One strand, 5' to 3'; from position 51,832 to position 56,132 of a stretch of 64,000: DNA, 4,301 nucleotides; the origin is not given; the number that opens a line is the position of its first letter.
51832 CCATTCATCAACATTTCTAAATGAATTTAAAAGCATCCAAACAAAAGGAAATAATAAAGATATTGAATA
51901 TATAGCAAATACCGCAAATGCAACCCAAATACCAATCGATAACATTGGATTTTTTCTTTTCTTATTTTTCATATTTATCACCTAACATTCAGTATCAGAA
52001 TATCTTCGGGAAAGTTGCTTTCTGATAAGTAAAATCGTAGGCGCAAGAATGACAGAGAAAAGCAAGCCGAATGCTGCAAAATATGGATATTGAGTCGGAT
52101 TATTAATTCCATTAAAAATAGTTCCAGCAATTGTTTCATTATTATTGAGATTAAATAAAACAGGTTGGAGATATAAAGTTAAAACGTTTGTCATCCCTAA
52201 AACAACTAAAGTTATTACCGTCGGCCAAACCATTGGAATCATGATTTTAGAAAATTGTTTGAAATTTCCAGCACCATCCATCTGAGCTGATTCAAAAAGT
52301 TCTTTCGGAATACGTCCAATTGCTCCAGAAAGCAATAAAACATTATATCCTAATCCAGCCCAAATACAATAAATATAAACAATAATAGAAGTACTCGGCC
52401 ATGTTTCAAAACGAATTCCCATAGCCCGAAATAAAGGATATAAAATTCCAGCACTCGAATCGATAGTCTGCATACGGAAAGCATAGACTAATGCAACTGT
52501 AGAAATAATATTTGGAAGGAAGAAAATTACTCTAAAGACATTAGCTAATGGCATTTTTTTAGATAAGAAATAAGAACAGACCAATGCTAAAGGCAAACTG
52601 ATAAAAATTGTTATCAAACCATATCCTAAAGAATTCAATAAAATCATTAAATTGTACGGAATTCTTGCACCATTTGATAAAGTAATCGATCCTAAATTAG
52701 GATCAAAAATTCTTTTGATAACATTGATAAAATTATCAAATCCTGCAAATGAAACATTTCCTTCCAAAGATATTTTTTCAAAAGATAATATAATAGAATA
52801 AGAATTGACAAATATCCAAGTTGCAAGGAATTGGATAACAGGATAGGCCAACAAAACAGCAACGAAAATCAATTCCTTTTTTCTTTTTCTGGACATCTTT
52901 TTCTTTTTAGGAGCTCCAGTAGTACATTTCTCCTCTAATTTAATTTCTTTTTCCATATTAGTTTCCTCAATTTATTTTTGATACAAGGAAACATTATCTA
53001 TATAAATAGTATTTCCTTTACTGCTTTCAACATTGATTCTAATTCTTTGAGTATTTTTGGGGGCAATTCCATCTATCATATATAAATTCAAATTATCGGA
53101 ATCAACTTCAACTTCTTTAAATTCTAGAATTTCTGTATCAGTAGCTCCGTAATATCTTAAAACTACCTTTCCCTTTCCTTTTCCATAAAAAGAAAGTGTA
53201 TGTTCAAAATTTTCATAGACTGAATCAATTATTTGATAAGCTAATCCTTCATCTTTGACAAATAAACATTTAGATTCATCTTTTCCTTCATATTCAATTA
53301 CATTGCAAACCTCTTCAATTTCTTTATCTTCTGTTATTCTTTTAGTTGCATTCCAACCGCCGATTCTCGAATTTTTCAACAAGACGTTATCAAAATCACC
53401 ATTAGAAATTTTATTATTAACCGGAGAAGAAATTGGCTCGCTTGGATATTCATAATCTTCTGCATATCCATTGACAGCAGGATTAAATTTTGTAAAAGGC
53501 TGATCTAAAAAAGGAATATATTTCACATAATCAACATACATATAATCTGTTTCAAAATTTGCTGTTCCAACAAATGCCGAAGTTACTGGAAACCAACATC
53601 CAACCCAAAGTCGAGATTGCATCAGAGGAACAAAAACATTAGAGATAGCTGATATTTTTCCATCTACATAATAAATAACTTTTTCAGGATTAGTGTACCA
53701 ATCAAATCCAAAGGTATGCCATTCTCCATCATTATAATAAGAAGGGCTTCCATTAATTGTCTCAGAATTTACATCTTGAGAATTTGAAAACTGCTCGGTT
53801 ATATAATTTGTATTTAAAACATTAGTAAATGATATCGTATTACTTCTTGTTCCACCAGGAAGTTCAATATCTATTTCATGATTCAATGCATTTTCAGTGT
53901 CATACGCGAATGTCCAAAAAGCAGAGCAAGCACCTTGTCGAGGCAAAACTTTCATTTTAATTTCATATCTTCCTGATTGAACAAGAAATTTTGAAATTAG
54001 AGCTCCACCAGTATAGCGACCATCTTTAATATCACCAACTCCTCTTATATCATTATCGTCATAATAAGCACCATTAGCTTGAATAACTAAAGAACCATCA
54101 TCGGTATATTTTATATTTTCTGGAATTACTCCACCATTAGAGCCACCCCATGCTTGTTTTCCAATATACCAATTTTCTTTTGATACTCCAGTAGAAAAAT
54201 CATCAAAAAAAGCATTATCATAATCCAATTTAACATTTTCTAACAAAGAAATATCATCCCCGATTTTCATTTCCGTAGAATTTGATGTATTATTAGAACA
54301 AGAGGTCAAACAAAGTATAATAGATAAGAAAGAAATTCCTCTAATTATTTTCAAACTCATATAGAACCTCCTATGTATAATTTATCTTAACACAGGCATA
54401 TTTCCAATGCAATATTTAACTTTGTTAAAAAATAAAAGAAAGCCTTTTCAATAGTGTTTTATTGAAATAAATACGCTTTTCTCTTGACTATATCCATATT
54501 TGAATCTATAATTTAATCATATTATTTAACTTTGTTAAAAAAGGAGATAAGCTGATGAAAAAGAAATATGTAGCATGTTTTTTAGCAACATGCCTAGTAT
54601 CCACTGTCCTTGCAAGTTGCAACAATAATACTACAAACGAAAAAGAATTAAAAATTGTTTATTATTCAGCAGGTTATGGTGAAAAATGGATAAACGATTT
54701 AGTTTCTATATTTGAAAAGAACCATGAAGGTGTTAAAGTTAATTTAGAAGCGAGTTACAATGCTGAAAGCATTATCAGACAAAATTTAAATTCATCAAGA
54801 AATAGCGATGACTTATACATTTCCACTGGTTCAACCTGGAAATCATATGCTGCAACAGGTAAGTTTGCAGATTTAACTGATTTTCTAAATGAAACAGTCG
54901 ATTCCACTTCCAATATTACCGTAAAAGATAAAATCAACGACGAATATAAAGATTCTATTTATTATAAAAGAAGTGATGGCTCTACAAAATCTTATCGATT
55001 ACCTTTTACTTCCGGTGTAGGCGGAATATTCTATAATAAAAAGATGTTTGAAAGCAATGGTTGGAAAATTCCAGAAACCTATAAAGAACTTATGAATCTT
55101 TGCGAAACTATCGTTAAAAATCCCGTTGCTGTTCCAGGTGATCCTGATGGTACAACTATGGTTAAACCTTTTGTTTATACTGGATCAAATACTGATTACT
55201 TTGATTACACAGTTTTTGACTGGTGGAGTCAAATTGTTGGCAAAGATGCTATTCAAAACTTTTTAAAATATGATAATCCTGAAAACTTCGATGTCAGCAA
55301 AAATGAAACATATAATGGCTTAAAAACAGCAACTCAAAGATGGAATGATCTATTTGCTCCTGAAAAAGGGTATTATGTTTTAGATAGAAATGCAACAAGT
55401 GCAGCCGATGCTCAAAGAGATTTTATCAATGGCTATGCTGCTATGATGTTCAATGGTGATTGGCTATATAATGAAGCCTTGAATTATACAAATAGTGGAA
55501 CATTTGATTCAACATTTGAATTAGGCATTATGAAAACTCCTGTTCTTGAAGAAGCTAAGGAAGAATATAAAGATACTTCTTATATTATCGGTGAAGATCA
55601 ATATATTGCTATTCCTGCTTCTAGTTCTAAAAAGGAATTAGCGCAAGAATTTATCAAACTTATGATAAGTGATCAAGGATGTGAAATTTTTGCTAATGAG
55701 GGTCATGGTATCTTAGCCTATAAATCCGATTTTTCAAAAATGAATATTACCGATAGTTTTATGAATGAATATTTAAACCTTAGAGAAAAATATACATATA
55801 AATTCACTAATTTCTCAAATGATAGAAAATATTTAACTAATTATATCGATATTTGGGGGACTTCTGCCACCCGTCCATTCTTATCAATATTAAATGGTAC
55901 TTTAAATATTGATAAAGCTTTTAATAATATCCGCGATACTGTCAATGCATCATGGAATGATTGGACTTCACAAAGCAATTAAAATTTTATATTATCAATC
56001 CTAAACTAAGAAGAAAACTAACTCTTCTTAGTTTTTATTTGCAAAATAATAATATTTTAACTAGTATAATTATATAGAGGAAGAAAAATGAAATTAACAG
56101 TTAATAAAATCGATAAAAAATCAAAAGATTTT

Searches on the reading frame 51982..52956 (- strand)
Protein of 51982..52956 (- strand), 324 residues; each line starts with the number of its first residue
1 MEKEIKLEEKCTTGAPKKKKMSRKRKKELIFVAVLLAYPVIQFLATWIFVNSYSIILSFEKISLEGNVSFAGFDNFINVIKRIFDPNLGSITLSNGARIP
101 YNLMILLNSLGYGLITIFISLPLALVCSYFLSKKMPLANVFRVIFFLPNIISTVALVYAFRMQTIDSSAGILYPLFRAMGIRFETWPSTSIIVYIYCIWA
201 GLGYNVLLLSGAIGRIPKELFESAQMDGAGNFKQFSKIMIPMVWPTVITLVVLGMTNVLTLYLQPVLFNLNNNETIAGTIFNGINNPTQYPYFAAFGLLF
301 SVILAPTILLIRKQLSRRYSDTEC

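Call 10: search_protein_families(library=pfam, proteins=[window:51982-52956:-], max_evalue=0.01)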
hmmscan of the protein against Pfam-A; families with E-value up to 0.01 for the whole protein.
window:51982-52956:- (324 aa): 1 family
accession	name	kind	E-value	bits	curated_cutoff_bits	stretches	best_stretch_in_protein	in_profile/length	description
PF00528.27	BPD_transp_1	-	3.5e-11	43.6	26.4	1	121-311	2-175/184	Binding-protein-dependent transport system inner membrane component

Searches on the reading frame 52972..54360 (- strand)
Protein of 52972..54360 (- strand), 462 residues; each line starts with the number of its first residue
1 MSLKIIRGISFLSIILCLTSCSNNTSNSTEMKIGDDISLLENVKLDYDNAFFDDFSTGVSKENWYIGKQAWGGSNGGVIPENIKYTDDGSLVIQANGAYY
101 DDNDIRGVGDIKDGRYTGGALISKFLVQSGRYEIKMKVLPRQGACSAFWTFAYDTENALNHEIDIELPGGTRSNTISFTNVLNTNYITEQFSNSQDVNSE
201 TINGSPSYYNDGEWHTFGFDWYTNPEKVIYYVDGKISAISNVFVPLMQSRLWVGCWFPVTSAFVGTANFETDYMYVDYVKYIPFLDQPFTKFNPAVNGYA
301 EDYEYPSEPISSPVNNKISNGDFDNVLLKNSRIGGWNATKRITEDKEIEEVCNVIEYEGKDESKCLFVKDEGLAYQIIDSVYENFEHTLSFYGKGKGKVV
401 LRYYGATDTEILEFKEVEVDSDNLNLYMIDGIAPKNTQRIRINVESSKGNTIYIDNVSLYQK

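Call 10: search_protein_families(library=pfam, proteins=[window:52972-54360:-], max_evalue=0.01)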
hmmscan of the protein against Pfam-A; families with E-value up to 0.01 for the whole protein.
window:52972-54360:- (462 aa): 2 families
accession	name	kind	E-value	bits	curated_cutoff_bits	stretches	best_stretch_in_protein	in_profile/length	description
PF00722.28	Glyco_hydro_16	-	2.2e-14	53.7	22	1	104-236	28-131/175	Glycosyl hydrolases family 16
PF02018.23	CBM_4_9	-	0.0048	17.7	25.9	1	315-398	1-76/136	Carbohydrate binding domain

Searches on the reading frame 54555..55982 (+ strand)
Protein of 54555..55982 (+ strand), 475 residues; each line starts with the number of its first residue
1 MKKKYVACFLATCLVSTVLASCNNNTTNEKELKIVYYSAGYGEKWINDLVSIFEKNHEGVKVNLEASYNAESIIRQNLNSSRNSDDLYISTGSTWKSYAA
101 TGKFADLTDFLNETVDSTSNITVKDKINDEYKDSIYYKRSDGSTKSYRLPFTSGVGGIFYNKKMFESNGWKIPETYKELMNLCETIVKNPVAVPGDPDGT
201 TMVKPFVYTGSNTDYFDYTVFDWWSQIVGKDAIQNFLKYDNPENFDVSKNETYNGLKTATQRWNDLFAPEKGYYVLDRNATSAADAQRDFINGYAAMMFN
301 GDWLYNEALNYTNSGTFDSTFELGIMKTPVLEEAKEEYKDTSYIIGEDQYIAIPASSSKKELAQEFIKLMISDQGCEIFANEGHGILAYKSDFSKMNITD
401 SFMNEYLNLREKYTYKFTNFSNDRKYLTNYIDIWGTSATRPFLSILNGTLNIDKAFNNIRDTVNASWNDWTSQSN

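Call 10: search_protein_families(library=pfam, proteins=[window:54555-55982:+], max_evalue=0.01)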
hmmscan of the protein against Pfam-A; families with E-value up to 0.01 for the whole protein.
window:54555-55982:+ (475 aa): 2 families
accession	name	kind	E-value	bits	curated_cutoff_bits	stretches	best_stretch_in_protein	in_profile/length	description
PF01547.30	SBP_bac_1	-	2.4e-26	93.9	26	1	47-374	11-304/307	Bacterial extracellular solute-binding protein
PF13531.11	SBP_bac_11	-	8.1e-06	26.2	25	0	346-383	188-225/227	Bacterial extracellular solute-binding protein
